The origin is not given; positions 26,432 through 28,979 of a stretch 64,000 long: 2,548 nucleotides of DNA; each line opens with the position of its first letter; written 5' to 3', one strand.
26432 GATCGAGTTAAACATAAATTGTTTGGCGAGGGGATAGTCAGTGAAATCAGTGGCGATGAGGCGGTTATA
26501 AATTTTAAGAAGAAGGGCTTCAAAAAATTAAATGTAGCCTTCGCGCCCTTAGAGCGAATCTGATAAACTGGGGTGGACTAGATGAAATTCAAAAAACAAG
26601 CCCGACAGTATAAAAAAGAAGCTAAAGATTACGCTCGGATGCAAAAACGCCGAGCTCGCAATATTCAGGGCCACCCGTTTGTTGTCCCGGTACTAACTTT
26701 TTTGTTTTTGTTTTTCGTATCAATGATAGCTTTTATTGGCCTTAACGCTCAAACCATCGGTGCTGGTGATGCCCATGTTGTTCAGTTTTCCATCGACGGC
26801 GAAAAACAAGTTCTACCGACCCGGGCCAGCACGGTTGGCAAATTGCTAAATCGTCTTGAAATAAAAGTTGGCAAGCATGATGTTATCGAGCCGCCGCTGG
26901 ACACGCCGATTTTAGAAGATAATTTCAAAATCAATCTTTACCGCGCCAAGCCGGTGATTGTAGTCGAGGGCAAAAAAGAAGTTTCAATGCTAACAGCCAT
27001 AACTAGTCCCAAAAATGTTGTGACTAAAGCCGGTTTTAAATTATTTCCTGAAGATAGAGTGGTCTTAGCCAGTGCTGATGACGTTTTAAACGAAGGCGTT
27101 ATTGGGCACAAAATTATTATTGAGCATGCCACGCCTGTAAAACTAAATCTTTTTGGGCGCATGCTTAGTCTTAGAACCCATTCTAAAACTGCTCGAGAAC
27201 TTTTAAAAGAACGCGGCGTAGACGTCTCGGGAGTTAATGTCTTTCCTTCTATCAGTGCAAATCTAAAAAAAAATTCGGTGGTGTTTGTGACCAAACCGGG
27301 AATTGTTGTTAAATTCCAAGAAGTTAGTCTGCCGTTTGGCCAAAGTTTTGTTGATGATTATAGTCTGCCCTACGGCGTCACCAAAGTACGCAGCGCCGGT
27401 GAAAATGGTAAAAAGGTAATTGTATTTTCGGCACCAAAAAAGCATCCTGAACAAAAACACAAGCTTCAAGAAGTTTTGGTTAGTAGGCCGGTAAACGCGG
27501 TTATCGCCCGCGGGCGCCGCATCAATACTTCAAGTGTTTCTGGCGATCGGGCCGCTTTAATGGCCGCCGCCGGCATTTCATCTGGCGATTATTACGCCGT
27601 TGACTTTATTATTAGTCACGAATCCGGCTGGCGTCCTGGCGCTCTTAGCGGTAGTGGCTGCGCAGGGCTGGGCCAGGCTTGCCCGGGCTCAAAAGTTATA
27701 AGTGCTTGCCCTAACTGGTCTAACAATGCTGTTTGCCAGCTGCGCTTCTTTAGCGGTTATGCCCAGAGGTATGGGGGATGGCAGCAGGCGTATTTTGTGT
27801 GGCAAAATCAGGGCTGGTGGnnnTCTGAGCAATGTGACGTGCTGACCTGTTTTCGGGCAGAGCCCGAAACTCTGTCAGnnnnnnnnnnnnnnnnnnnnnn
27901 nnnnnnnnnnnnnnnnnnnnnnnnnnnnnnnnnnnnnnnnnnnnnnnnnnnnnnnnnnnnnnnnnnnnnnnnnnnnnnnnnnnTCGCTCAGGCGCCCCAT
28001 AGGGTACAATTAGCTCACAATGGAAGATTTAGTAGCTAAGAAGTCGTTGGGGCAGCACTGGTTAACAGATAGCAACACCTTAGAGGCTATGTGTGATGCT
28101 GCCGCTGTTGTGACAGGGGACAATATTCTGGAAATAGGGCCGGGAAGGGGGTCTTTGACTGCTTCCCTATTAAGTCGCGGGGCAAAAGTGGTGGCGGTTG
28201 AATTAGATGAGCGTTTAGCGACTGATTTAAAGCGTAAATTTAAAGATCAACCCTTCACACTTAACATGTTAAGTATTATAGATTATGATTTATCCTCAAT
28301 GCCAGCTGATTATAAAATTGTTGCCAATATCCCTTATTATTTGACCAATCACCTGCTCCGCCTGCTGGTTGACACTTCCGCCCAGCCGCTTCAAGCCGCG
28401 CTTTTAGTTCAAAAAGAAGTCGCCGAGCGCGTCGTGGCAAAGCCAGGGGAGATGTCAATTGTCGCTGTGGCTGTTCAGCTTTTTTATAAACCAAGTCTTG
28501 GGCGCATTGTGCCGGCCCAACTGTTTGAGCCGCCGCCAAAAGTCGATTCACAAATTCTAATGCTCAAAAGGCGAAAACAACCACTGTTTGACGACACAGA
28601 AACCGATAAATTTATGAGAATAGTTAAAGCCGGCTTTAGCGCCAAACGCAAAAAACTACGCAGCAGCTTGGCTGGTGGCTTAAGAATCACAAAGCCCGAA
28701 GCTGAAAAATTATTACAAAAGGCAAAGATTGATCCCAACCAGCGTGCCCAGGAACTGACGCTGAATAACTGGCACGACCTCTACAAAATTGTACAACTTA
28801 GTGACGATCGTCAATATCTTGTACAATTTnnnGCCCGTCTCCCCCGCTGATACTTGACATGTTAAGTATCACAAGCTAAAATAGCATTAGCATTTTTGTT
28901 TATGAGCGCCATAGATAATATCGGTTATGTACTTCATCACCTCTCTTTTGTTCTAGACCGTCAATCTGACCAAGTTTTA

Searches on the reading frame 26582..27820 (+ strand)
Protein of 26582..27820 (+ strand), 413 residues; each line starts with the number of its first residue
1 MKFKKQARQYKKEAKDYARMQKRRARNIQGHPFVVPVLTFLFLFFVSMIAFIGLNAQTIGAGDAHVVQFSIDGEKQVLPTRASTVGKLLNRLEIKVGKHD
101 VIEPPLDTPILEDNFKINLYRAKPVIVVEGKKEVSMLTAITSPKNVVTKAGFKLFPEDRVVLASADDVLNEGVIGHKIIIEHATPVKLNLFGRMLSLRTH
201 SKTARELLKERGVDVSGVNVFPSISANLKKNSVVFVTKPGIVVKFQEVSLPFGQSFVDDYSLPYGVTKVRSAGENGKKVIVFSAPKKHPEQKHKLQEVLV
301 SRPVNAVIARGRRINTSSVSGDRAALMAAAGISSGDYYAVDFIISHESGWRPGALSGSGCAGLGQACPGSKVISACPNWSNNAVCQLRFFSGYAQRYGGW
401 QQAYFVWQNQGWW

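Call 98: search_protein_families(library=pfam, proteins=[window:26582-27820:+], max_evalue=0.00001)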
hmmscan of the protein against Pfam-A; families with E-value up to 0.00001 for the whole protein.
window:26582-27820:+ (413 aa): 2 families
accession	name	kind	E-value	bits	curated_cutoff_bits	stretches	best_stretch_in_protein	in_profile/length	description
PF03990.20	DUF348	-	1.1e-15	57.5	24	1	67-107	1-41/41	G5-linked-Ubiquitin-like domain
PF07501.17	G5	-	3.5e-07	30.8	23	1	246-311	6-73/75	G5 domain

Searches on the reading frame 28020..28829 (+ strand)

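Call 98: search_protein_families(library=pfam, proteins=[window:28020-28829:+], max_evalue=0.00001)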
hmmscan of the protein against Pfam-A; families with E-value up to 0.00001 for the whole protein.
window:28020-28829:+ (270 aa): 1 family
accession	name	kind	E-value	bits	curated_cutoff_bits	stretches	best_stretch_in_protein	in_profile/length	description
PF00398.26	RrnaAD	-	8.6e-48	163.2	24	1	6-259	4-262/263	Ribosomal RNA adenine dimethylase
